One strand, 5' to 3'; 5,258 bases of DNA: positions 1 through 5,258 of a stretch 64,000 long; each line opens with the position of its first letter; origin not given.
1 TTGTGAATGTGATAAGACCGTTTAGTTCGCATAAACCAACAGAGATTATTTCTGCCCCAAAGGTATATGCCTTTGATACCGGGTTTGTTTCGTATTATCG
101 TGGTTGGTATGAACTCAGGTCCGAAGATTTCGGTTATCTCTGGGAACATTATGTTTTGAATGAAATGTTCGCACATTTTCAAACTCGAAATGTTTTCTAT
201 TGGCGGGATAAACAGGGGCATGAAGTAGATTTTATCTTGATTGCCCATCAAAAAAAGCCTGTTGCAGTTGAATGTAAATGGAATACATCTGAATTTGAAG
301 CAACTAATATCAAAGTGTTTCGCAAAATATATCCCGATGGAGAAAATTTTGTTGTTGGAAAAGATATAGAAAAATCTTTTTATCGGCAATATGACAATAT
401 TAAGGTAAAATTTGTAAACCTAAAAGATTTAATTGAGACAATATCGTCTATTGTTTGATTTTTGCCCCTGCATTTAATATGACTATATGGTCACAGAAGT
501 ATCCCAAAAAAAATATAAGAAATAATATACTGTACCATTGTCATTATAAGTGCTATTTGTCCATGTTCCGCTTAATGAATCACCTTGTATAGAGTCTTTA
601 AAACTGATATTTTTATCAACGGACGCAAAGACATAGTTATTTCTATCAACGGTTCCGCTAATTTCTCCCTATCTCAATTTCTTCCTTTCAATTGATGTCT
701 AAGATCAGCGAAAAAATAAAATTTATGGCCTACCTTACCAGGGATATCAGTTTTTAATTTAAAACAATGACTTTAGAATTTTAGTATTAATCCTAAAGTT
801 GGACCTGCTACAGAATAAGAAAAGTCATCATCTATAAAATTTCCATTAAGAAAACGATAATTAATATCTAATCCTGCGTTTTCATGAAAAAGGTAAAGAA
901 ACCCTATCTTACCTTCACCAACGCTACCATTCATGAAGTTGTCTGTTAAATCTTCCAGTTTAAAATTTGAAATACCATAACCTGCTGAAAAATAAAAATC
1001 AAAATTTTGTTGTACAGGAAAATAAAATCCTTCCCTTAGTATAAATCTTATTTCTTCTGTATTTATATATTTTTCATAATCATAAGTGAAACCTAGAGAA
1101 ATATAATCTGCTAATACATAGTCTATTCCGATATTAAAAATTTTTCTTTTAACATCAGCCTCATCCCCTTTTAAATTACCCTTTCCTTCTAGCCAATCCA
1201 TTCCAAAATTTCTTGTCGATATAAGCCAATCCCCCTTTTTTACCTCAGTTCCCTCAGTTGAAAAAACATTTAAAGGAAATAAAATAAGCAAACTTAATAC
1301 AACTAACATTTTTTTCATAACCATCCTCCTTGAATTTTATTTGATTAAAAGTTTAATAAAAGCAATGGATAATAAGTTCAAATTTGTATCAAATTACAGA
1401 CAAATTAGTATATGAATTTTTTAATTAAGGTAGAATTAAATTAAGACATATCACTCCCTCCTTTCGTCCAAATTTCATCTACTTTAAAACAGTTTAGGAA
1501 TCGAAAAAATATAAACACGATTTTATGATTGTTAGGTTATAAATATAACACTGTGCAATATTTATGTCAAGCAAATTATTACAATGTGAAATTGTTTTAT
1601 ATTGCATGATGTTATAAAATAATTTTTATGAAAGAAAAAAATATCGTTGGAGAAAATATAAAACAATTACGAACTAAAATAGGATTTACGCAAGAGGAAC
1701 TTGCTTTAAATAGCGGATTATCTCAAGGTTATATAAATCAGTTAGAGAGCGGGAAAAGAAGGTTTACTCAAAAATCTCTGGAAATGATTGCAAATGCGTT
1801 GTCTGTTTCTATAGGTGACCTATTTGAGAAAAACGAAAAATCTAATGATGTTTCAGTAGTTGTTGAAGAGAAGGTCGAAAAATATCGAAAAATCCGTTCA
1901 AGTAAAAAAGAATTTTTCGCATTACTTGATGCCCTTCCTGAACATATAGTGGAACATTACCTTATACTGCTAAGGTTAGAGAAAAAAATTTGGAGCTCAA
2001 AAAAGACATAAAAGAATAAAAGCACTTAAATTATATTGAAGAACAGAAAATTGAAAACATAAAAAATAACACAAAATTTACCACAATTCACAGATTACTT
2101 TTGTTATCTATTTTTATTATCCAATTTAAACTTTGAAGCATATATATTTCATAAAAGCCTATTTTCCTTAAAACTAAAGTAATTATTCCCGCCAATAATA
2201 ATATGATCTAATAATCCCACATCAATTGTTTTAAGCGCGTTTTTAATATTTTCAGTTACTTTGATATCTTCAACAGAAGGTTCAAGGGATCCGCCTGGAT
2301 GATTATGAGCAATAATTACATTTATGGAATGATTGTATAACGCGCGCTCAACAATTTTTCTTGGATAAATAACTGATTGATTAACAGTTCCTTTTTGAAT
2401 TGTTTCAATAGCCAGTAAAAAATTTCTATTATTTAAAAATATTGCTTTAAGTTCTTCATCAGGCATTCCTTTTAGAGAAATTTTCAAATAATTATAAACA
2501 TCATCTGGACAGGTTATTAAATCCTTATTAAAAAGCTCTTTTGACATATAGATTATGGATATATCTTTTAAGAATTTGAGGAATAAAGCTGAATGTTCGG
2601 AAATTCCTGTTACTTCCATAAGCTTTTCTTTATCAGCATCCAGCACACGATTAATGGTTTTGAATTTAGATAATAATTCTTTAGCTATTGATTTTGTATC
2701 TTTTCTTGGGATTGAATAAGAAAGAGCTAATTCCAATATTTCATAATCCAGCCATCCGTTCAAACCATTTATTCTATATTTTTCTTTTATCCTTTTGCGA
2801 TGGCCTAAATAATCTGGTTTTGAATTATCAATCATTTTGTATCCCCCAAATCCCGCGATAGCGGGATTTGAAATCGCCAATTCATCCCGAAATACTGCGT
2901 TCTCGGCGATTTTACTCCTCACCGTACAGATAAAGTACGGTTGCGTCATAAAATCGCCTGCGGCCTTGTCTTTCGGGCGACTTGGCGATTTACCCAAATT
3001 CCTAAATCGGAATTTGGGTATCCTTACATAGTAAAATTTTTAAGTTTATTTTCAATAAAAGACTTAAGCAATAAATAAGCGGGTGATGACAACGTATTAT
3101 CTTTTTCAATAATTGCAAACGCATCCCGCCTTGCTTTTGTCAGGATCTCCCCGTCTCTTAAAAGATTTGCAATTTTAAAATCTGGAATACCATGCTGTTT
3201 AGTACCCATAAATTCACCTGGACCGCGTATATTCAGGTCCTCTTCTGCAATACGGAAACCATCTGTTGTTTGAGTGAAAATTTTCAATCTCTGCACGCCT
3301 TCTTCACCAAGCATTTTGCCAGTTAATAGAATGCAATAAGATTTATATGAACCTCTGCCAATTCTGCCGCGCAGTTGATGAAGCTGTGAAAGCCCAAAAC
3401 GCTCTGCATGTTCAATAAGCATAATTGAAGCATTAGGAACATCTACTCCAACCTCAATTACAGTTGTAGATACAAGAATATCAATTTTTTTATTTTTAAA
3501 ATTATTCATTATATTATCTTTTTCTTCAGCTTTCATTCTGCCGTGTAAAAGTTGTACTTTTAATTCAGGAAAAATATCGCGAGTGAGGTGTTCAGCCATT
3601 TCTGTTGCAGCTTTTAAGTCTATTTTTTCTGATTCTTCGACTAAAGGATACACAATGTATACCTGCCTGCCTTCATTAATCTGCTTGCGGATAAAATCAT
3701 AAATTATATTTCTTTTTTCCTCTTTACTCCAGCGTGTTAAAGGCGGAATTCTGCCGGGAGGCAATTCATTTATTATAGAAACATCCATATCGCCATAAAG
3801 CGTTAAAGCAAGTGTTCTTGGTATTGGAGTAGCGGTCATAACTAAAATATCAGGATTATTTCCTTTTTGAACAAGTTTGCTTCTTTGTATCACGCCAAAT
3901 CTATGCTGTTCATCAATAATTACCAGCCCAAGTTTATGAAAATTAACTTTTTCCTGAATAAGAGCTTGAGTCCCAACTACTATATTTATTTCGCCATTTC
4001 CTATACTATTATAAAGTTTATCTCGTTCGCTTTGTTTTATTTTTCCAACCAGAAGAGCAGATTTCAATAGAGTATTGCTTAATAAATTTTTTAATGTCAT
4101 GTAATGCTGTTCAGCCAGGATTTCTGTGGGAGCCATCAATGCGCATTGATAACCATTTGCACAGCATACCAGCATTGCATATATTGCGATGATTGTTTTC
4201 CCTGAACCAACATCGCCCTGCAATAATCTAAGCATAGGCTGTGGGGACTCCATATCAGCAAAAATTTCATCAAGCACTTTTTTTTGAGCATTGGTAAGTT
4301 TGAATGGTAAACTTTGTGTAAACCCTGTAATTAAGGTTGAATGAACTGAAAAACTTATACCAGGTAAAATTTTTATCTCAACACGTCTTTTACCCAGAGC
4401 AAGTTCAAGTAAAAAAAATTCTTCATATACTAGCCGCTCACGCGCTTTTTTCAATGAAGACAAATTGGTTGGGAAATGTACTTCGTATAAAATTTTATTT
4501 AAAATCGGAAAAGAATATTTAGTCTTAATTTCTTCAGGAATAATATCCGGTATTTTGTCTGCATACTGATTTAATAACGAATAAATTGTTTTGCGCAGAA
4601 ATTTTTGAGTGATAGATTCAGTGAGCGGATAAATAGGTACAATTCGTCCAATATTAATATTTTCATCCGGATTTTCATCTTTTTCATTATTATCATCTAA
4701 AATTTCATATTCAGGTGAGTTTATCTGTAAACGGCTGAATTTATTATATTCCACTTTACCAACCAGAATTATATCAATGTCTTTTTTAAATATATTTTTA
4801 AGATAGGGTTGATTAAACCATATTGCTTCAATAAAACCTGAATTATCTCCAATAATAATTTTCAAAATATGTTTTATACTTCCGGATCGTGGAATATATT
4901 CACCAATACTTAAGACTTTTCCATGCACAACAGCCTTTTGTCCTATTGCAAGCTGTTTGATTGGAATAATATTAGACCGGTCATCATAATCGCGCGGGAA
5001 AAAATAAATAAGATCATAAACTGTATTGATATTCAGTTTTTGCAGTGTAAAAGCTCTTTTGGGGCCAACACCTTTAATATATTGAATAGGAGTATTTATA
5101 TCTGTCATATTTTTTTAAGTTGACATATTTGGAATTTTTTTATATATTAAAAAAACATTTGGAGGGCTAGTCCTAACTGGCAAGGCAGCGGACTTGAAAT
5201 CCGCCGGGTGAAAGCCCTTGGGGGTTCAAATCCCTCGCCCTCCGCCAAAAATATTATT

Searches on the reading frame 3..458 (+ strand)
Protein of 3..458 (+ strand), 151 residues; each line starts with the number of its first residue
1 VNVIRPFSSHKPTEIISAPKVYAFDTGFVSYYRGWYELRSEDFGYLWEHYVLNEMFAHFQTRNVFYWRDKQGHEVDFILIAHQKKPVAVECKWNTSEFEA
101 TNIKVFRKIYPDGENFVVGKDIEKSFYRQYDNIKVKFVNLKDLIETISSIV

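Call 71: search_protein_families(library=pfam, proteins=[window:3-458:+], max_evalue=0.0001)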
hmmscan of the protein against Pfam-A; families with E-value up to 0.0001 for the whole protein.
window:3-458:+ (151 aa): 1 family
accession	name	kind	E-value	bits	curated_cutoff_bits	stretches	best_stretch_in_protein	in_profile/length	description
PF13635.12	DUF4143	-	5.2e-18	65.7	28.1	1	5-94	64-160/160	Domain of unknown function (DUF4143)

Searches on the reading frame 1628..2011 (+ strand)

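Call 71: search_protein_families(library=pfam, proteins=[window:1628-2011:+], max_evalue=0.0001)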
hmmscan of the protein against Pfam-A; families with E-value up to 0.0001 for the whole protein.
window:1628-2011:+ (127 aa): 4 families
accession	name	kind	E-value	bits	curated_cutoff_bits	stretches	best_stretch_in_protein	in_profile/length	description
PF01381.28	HTH_3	-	1.3e-14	54.4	23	1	11-65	1-55/55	Helix-turn-helix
PF12844.13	HTH_19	-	4.5e-08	33.3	30.2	1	8-69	1-62/64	Helix-turn-helix domain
PF13443.12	HTH_26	-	3.8e-07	30.7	22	1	10-67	1-59/63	Cro/C1-type HTH DNA-binding domain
PF13560.12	HTH_31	-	1.8e-06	28.6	27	1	8-61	3-57/64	Helix-turn-helix domain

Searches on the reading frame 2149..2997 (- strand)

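Call 6: search_protein_families(library=pfam, proteins=[window:2149-2997:-], max_evalue=1)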
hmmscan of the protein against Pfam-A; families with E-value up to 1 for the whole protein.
window:2149-2997:- (282 aa): 4 families
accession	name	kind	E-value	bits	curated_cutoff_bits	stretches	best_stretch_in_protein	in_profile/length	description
PF04002.20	RadC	-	4.3e-41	140.1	22.1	1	161-280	1-120/121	RadC-like JAB domain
PF14520.12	HHH_5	-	0.00014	22.8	27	1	103-137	13-48/57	Helix-hairpin-helix domain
PF12826.13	HHH_2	-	0.00023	21.7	27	1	103-137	14-48/64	Helix-hairpin-helix motif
PF20582.4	UPF0758_N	-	0.00048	20.6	27.1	1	68-137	8-76/77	UPF0758 N-terminal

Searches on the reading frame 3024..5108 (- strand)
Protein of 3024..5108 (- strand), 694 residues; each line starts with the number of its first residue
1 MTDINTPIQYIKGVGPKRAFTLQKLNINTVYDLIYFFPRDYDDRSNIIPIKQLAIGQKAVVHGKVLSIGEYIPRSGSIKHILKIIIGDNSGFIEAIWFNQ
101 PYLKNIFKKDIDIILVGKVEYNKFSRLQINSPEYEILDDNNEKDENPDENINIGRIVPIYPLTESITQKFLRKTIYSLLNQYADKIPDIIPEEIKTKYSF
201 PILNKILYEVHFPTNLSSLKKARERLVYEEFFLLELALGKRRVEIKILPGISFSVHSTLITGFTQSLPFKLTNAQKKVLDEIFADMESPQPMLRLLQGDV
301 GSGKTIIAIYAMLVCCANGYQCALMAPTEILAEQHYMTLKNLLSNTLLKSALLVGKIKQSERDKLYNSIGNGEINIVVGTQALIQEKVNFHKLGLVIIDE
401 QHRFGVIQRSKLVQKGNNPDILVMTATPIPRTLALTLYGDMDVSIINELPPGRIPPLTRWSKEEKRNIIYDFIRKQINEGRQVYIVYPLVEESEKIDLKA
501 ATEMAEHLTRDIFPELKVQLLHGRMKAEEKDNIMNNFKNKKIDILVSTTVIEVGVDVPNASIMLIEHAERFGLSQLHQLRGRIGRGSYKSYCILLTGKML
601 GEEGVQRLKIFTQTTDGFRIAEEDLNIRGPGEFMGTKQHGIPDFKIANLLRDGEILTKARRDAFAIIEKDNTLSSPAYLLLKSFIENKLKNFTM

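Call 6: search_protein_families(library=pfam, proteins=[window:3024-5108:-], max_evalue=1)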
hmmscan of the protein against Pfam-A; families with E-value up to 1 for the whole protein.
window:3024-5108:- (694 aa): 14 families
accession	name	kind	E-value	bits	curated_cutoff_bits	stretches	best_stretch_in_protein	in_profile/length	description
PF17191.10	RecG_wedge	-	9e-36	123.3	23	1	7-176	1-156/162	RecG wedge domain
PF00271.37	Helicase_C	-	4.5e-26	91.7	23.5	2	465-585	2-108/110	Helicase conserved C-terminal domain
PF00270.35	DEAD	-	2.4e-24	86.4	26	1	274-433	3-164/167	DEAD/DEAH box helicase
PF19833.4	RecG_dom3_C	-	1.6e-18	67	26.8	1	614-683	1-71/87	ATP-dependent DNA helicase RecG, domain 3, C-terminal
PF04851.21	ResIII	-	1.1e-13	51.8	22.5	1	269-428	2-162/164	Type III restriction enzyme, res subunit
PF22590.2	Cas3-like_C_2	-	5.2e-07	30.4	27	1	499-585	13-103/106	CRISPR-associated nuclease/helicase Cas3, C-terminal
PF01336.31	tRNA_anti-codon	-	0.00068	20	27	1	60-137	2-75/75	OB-fold nucleic acid binding domain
PF13604.12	AAA_30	-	0.0025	18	27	1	271-415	2-111/191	AAA domain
PF16203.11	ERCC3_RAD25_C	-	0.0046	16.7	27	1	515-585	79-150/248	ERCC3/RAD25/XPB C-terminal helicase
PF07517.20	SecA_DEAD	-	0.005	16.6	24.6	1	300-367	99-166/290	SecA DEAD-like domain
PF17768.7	RecJ_OB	-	0.045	14.3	27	1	75-125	46-96/107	RecJ OB domain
PF24077.1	IgA0_D2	-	0.068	13.9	27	1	469-543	21-92/101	Immunoglobulin A1 protease autotransporter domain 2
PF13245.12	AAA_19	-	0.075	13.6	25.1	1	294-415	14-113/134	AAA domain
PF09848.15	SLFN-g3_helicase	-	0.08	12.6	24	1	295-406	5-93/354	Schlafen group 3, DNA/RNA helicase domain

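Call 14: find_encoding_contigs(protein=window:3024-5108:-, flank=10000, max_places=10)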
Protein window:3024-5108:- (694 aa): no gene with exactly this product is on record in the collection.

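Call 24: find_related_loci(query=window:3024-5108:-, collection=genome_contigs, flank=8000)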
Query window:3024-5108:- (694 aa) in genome_contigs; peptide patterns used: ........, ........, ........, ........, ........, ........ (x = any residue, [..] = any of these).
87 stretches matched a pattern; 24 encode a relative of the query (tblastn E <= 1e-3); 24 distinct loci.
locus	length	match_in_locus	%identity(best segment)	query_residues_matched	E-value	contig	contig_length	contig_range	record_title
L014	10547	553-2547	51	3-674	0e+0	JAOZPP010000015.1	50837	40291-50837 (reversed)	MAG: bacterium isolate GMC4.metabat2.244 GMC4_294_length_50837_cov_21.789630, whole genome shotgun sequence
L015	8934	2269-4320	52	3-691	0e+0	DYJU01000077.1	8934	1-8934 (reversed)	MAG TPA_asm: Candidatus Methylomirabilis sp. isolate SulCav_AS07-7_2_29_45 SulCav_AS07_7_7566_length_8934_cov_24_608740,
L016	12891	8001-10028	49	4-691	0e+0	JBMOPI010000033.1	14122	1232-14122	MAG: Bacillota bacterium isolate Betzabe_MAG124 MAG124_33, whole genome shotgun sequence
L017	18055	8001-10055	49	1-685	0e+0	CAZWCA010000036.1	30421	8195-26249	MAG TPA_asm: uncultured Smithella sp. isolate SRP216815_co1_312 genome assembly, contig: NODE_1630_length_30421_cov_38.7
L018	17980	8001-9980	49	1-673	0e+0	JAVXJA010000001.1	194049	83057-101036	MAG: Terrisporobacter sp. isolate CGS5Y4-bin7 NODE_45_length_194049_cov_66.180660, whole genome shotgun sequence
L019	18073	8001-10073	42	4-692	2e-179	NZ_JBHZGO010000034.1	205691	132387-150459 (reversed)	Coleofasciculus sp. H7-2 NODE_20_length_205691_cov_43.901666, whole genome shotgun sequence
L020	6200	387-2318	43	4-663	1e-178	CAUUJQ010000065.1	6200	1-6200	MAG TPA_asm: uncultured Veillonella sp. isolate ERR10228857_bin.10_MetaWRAP_v1.3_MAG genome assembly, contig: ERZ2165958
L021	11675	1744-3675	43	4-663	4e-174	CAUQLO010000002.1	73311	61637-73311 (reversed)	MAG TPA_asm: uncultured Veillonella sp. isolate ERR9969108_bin.14_MetaWRAP_v1.3_MAG genome assembly, contig: ERZ21615767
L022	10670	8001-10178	39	4-685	1e-170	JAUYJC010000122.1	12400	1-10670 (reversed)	MAG: Deltaproteobacteria bacterium isolate C24_metabat.bin.121_sub C24_k141_445328, whole genome shotgun sequence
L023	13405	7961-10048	41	4-688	3e-174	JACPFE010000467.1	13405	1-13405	MAG: Deltaproteobacteria bacterium isolate NC_groundwater_353_Ag_B-0.1um_57_11 GD18-4_B1_scaffold_1015902, whole genome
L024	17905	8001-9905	43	1-649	3e-164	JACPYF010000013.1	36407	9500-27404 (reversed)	MAG: Candidatus Saccharibacteria bacterium isolate NC_groundwater_856_Pr1_B-0.1um_45_9 Montesol18_Bp1_scaffold_555177, w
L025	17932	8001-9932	41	3-656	1e-153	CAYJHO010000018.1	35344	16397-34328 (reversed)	MAG TPA_asm: uncultured Lachnospiraceae bacterium isolate ERP123703_co2_44 genome assembly, contig: NODE_648_length_3534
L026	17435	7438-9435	43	11-676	6e-170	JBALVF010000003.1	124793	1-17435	MAG: Cycloclasticus sp. isolate 5NakV-01 NODE_98_length_124793_cov_756.533574, whole genome shotgun sequence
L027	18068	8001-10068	47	1-673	3e-133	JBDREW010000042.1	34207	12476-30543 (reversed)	MAG: Candidatus Nealsonbacteria bacterium isolate MEGAHIT-group-1.334 k141_4884999, whole genome shotgun sequence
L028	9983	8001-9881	38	11-664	9e-126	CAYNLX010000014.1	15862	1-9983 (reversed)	MAG TPA_asm: uncultured Muribaculaceae bacterium isolate SRP192927_co4_182 genome assembly, contig: NODE_7872_length_158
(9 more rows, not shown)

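Call 68: find_related_loci(query=window:3024-5108:-, collection=metagenome_contigs, flank=8000)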
Query window:3024-5108:- (694 aa) in metagenome_contigs; peptide patterns used: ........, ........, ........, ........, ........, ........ (x = any residue, [..] = any of these).
183 stretches matched a pattern; 20 encode a relative of the query (tblastn E <= 1e-3); 20 distinct loci.
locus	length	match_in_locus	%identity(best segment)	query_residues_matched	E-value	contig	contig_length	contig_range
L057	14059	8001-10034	48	2-689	0e+0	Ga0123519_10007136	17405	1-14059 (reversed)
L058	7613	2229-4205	50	4-669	0e+0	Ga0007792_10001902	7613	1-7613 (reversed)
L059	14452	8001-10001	47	1-673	0e+0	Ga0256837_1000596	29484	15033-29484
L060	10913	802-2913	43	3-679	0e+0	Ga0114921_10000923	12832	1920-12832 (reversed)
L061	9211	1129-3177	42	4-675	2e-174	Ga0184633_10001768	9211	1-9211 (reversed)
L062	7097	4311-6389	41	4-685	5e-175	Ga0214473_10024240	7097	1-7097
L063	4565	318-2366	42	4-675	4e-179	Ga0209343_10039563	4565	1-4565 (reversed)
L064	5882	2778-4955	39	4-685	2e-174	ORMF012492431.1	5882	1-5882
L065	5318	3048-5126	41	4-685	5e-174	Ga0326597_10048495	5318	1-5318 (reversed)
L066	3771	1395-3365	42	4-673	2e-165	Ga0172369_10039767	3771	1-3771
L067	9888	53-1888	41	86-685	1e-156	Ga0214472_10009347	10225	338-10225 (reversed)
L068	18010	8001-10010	43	7-676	6e-168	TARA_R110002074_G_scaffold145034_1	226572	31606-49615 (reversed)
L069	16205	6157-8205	42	4-675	6e-175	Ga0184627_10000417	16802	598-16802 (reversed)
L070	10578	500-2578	41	4-685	2e-175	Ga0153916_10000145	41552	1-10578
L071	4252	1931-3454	40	158-663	1e-110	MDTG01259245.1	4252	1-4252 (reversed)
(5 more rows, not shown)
